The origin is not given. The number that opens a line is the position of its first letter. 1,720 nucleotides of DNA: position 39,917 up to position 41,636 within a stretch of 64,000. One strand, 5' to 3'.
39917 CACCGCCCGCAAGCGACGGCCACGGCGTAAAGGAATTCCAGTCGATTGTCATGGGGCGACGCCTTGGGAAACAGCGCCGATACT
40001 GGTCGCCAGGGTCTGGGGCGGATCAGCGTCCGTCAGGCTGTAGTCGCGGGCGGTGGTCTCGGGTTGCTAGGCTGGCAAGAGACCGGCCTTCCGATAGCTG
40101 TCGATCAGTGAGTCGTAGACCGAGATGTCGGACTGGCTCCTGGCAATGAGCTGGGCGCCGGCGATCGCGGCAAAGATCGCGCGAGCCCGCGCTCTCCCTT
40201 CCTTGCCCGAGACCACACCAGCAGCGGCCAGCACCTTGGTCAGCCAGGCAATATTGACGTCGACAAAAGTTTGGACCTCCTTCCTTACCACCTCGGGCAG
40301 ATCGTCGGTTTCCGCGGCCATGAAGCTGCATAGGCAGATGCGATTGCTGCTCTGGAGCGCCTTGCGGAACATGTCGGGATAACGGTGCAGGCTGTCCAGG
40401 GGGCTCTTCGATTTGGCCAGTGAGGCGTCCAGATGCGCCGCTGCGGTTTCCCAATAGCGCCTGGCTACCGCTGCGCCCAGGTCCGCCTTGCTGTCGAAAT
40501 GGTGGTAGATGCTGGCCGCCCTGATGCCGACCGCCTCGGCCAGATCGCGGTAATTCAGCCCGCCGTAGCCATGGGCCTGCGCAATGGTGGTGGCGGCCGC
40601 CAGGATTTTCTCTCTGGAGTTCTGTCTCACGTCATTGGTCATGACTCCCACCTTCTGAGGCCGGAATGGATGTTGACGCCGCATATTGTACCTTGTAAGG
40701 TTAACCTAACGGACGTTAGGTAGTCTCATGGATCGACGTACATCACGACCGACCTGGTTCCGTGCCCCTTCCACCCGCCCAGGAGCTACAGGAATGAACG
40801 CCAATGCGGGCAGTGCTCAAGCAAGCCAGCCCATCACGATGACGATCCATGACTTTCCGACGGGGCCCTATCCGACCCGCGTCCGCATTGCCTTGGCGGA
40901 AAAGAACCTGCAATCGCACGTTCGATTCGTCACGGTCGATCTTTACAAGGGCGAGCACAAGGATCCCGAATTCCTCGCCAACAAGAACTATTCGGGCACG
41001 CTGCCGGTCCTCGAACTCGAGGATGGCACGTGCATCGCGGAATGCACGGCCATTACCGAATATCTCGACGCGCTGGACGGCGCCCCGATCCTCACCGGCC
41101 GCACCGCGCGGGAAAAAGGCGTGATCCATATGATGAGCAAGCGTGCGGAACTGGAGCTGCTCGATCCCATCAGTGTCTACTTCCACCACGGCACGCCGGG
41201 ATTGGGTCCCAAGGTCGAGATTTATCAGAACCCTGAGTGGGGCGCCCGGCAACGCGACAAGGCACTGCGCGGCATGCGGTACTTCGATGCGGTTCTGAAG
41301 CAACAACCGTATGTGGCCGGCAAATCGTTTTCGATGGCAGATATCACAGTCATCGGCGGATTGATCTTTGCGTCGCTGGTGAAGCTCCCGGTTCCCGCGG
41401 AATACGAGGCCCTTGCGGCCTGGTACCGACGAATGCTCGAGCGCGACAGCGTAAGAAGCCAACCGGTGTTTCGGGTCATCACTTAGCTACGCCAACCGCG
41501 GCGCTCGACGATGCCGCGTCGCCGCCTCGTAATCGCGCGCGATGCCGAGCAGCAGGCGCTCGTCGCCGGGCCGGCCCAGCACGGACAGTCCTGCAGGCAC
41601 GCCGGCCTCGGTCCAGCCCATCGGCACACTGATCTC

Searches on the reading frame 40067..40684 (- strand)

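Call 10: search_protein_families(library=pfam, proteins=[window:40067-40684:-], max_evalue=0.001)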
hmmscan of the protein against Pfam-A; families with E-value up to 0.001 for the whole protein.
window:40067-40684:- (205 aa): 2 families
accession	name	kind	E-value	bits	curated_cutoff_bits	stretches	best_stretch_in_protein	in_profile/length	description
PF00440.29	TetR_N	-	6.9e-12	45.4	24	1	27-72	1-46/47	Bacterial regulatory proteins, tetR family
PF21993.1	TetR_C_13_2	-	2.7e-06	28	27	1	95-187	1-94/103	Transcriptional regulator LmrA/YxaF-like, C-terminal domain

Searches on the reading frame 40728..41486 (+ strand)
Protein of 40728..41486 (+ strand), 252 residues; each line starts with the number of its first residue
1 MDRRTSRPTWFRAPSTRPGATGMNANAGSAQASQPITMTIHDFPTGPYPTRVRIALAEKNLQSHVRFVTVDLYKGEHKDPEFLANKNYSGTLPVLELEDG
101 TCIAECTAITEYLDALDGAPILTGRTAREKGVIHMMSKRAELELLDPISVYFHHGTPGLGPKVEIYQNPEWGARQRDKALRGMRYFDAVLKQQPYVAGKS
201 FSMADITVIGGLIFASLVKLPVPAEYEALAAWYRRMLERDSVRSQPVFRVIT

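Call 10: search_protein_families(library=pfam, proteins=[window:40728-41486:+], max_evalue=0.001)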
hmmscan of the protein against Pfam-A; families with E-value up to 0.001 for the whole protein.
window:40728-41486:+ (252 aa): 7 families
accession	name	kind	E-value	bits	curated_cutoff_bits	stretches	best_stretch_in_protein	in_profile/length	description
PF13409.12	GST_N_2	-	8.6e-14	52.3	25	1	47-115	3-69/70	Glutathione S-transferase, N-terminal domain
PF02798.26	GST_N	-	2.1e-13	50.8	20.9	1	37-114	2-75/76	Glutathione S-transferase, N-terminal domain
PF13417.12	GST_N_3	-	1.9e-12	47.8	22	1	41-119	2-73/75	Glutathione S-transferase, N-terminal domain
PF13410.11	GST_C_2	-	2e-10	41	24.9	1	169-235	1-69/69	Glutathione S-transferase, C-terminal domain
PF00043.30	GST_C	-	1.5e-08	35.2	20.7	1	174-240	26-93/93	Glutathione S-transferase, C-terminal domain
PF14497.11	GST_C_3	-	6.4e-05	23.5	21.6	1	182-242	34-97/104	Glutathione S-transferase, C-terminal domain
PF22041.1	GST_C_7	-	0.00092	19.6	27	0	142-232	28-125/140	Glutathione S-transferase, C-terminal domain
